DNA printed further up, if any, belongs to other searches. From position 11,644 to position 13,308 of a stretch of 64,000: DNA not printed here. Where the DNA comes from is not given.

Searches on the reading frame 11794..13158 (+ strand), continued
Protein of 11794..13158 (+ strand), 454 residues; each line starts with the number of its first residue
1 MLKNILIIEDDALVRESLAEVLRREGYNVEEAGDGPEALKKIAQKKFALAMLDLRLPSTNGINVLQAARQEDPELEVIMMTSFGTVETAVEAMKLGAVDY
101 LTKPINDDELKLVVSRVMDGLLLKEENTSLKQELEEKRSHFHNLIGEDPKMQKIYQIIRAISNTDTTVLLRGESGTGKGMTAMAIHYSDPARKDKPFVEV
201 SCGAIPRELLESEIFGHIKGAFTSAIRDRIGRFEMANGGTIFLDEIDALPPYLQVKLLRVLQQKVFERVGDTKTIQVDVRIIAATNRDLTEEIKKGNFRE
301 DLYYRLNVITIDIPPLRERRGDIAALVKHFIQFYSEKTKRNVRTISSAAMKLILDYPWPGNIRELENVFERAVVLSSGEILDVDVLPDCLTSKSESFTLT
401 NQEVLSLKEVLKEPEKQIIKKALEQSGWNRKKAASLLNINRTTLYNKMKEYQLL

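Call 66: search_protein_families(library=pfam, proteins=[window:11794-13158:+], max_evalue=0.001)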
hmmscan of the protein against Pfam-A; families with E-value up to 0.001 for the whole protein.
window:11794-13158:+ (454 aa): 8 families
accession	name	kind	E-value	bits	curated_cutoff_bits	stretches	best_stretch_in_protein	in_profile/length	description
PF00158.32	Sigma54_activat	-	1.2e-68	230.5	20.2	1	144-311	1-167/168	Sigma-54 interaction domain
PF00072.30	Response_reg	-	1.2e-30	106.4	30.2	1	5-113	1-109/111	Response regulator receiver domain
PF25601.1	AAA_lid_14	-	2.6e-26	91.7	27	1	317-396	1-80/87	AAA+ ATPase lid domain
PF14532.12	Sigma54_activ_2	-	9.6e-19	68.4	25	1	145-316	1-138/138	Sigma-54 interaction domain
PF02954.25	HTH_8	-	3.1e-17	62.5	22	1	412-451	3-42/42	Bacterial regulatory protein, Fis family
PF07728.20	AAA_5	-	6.3e-08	33.2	22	1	168-287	2-123/139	AAA domain (dynein-related subfamily)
PF00004.35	AAA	-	1.5e-07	32.4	21.2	1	168-294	1-115/131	ATPase family associated with various cellular activities (AAA)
PF18024.7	HTH_50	-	6.7e-06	26.1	27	1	406-453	3-49/50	Helix-turn-helix domain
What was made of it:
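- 10528..13158 (+): GAF histidine kinase (10528-11787) and sigma-54 activator response regulator (11794-13158), the candidate cognate regulators. The regulator has Response_reg, Sigma54_activat (230 bits) and HTH_8 (call 66).
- On Sigma-54 (RpoN) -24/-12 promoter: PF00158 scores 230 bits at 11794-13158 (call 66).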
